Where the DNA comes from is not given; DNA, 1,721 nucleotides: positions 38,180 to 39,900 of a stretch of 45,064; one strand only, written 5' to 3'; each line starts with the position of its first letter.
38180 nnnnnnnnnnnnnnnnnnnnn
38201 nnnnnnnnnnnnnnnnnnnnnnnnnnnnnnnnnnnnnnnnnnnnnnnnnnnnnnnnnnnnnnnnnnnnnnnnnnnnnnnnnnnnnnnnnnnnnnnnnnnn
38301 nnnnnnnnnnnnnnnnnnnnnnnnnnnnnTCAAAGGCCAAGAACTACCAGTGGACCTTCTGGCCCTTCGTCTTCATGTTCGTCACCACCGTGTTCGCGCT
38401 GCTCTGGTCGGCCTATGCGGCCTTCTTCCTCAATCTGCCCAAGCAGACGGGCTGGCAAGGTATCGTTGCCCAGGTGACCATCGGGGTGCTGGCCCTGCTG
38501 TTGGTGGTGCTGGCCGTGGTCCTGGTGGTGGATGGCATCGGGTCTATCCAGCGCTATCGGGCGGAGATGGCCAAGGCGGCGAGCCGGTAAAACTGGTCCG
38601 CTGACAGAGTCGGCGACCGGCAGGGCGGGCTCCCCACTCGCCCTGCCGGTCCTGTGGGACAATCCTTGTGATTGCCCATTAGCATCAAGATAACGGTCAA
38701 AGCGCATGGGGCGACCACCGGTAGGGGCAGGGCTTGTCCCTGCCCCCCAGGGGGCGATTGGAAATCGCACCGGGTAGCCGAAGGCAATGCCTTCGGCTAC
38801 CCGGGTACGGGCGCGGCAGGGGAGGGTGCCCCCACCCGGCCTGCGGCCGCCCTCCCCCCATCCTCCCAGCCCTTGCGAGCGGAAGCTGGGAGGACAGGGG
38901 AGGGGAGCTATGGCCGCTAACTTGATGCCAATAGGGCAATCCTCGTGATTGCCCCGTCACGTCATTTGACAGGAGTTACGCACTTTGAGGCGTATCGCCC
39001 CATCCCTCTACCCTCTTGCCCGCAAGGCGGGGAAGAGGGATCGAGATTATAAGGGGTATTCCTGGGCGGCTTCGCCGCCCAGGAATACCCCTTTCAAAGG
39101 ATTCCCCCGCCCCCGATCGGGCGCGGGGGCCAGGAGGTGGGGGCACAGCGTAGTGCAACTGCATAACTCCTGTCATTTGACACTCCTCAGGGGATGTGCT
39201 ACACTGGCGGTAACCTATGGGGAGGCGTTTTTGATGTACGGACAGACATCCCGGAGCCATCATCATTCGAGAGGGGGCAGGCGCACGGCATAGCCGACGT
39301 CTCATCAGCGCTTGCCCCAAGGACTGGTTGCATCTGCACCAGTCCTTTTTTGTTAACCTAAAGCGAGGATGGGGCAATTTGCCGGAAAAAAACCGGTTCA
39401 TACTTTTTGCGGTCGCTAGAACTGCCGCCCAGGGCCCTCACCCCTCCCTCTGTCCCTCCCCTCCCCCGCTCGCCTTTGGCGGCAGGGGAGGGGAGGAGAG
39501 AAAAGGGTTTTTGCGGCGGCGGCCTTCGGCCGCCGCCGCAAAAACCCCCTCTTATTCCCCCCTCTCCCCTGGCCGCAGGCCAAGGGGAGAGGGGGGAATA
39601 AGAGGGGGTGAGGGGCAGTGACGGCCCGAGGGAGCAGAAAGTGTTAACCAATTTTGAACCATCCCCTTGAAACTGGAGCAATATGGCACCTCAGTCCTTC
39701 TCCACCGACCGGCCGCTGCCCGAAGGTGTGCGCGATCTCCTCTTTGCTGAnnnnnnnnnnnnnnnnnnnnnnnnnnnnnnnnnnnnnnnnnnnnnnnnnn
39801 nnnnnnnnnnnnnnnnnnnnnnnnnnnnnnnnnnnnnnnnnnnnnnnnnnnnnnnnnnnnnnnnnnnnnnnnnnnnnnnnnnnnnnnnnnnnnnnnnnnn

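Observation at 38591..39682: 1.1-kb cstA-hisZ spacer is a nest of four different hairpin elements that share short motifs with the other families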

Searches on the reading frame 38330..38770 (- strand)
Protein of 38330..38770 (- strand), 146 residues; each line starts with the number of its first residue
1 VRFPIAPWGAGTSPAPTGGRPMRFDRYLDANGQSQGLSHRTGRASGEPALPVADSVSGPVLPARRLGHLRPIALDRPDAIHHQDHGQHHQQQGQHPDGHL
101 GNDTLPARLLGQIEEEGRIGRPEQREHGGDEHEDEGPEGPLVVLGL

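Call 7: search_protein_families(library=pfam, proteins=[window:38330-38770:-])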
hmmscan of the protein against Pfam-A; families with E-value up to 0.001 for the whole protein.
window:38330-38770:- (146 aa): 0 families

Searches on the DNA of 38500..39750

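Call 52: search_rna_families(source=window, start=38500, end=39750, threshold=evalue, max_evalue=10)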
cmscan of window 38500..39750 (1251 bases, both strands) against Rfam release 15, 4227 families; matches with E-value up to 10: 166.
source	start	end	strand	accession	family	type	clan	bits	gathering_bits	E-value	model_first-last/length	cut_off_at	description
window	39543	39610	+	RF04096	mir-4433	Gene; miRNA;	-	48.6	77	1.8e-08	1-83/83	no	mir-4433 microRNA precursor family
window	39543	39610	-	RF04096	mir-4433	Gene; miRNA;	-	48.5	77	2e-08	1-83/83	no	mir-4433 microRNA precursor family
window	39544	39609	+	RF03837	mir-3138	Gene; miRNA;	-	44.8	90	9.1e-06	1-82/82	no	mir-3138 microRNA precursor family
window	39545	39608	-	RF03872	MIR6426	Gene; miRNA;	-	43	96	5.5e-07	1-84/84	no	MIR6426 microRNA precursor family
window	39545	39608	-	RF04132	mir-4436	Gene; miRNA;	-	42.9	74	1.7e-07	1-85/85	no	mir-4436 microRNA precursor family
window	39535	39614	+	RF03872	MIR6426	Gene; miRNA;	-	42.8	96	6.3e-07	1-84/84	no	MIR6426 microRNA precursor family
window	39545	39608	+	RF04132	mir-4436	Gene; miRNA;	-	42.1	74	2.6e-07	1-85/85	no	mir-4436 microRNA precursor family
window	39545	39608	+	RF04240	mir-4716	Gene; miRNA;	-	41.6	76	3.9e-07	1-84/84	no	mir-4716 microRNA precursor family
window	39546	39607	-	RF03837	mir-3138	Gene; miRNA;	-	41.5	90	5e-05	1-82/82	no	mir-3138 microRNA precursor family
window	39546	39607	-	RF04240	mir-4716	Gene; miRNA;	-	40.9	76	6.2e-07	1-84/84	no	mir-4716 microRNA precursor family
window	39544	39609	+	RF03861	mir-4484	Gene; miRNA;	-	39.9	90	1.8e-05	1-89/89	no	mir-4484 microRNA precursor family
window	39537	39616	-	RF03849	MIR1219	Gene; miRNA;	-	38.6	79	4e-06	1-82/82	no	MIR1219 microRNA precursor family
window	39488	39565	-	RF04279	mir-H20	Gene; miRNA;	CL00141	37.5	99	5.3e-05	1-82/82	no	mir-H20 microRNA precursor family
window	39490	39569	-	RF03527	mir-3072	Gene; miRNA;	-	34.1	86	0.0014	1-83/83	no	mir-3072 microRNA precursor family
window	39541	39614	-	RF00829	mir-149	Gene; miRNA;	-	33.7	79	0.0017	1-86/86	no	mir-149 microRNA precursor family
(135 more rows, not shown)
(16 more, lower-scoring)
